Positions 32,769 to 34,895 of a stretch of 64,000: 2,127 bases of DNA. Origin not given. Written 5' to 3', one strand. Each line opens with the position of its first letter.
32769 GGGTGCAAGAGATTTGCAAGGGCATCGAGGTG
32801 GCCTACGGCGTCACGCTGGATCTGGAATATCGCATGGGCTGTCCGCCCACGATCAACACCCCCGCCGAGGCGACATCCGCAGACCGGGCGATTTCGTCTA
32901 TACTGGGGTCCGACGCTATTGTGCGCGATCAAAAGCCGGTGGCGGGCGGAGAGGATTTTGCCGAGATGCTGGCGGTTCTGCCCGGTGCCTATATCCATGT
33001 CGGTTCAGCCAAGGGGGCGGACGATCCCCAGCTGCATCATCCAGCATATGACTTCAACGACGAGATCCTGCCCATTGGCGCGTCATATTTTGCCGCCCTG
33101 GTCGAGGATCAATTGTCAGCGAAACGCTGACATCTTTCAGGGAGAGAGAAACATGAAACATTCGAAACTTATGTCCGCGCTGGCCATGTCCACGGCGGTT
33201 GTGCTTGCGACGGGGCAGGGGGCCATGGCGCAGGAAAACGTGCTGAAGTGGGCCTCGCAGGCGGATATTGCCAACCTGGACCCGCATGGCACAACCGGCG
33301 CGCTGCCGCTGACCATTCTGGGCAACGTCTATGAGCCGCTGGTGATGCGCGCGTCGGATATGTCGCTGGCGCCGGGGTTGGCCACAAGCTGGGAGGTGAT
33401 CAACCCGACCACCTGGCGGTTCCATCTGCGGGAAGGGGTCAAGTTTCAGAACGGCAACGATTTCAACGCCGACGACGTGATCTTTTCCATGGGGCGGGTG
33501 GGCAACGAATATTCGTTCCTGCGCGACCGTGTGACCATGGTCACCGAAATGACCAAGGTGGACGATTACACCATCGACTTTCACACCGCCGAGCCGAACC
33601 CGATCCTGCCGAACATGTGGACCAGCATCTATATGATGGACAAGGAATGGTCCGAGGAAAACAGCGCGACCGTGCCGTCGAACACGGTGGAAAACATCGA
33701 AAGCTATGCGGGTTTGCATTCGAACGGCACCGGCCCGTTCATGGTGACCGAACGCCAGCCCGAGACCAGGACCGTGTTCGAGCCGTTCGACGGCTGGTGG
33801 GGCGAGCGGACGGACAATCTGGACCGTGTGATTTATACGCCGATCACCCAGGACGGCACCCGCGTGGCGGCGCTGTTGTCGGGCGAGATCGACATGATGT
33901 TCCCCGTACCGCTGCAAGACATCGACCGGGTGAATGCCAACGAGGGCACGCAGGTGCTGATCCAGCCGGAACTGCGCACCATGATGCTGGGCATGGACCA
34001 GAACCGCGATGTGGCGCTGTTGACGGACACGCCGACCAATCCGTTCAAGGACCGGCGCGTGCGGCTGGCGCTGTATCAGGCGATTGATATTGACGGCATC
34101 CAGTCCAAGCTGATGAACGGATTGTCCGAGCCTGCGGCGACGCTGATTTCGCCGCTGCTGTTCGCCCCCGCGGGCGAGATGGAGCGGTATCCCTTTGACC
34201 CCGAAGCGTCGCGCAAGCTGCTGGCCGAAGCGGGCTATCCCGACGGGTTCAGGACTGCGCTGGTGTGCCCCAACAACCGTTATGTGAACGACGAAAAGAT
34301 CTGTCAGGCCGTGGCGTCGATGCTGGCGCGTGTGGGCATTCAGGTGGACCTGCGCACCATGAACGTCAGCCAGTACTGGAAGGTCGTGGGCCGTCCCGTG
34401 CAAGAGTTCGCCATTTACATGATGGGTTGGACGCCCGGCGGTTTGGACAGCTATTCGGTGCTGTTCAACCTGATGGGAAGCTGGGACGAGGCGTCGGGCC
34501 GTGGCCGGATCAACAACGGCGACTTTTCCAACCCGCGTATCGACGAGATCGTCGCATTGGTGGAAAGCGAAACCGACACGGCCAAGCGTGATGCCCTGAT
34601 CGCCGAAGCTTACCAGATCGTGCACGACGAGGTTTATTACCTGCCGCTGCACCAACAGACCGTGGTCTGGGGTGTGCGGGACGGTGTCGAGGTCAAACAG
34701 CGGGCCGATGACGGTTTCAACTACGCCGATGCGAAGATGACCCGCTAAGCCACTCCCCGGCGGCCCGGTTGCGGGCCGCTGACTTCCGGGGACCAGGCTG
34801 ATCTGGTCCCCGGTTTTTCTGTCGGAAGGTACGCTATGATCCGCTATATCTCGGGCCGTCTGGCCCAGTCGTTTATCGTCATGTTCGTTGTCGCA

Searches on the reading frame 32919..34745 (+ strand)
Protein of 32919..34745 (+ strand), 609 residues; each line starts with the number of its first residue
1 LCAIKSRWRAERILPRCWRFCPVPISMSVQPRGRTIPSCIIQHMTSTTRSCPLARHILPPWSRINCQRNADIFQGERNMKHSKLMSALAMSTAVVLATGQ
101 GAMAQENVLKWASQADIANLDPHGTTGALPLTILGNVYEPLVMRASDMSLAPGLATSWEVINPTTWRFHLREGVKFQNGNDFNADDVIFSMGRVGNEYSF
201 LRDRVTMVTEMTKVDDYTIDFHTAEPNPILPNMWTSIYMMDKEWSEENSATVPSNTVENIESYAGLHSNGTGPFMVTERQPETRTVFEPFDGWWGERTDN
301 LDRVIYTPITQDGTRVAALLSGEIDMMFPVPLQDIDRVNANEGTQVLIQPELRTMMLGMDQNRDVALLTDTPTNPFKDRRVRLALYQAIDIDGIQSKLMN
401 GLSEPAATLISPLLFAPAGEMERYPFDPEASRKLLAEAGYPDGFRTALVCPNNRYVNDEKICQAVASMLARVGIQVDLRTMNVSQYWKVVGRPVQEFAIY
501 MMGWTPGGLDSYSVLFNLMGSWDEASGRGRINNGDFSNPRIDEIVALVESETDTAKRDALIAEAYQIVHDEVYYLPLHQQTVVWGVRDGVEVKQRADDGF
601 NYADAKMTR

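Call 87: search_protein_families(library=pfam, proteins=[window:32919-34745:+], max_evalue=0.001)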
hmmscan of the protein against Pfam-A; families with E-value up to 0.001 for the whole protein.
window:32919-34745:+ (609 aa): 1 family
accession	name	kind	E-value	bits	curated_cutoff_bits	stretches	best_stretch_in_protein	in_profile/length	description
PF00496.27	SBP_bac_5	-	1.8e-84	284.4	32.4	1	150-522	2-364/368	Bacterial extracellular solute-binding proteins, family 5 Middle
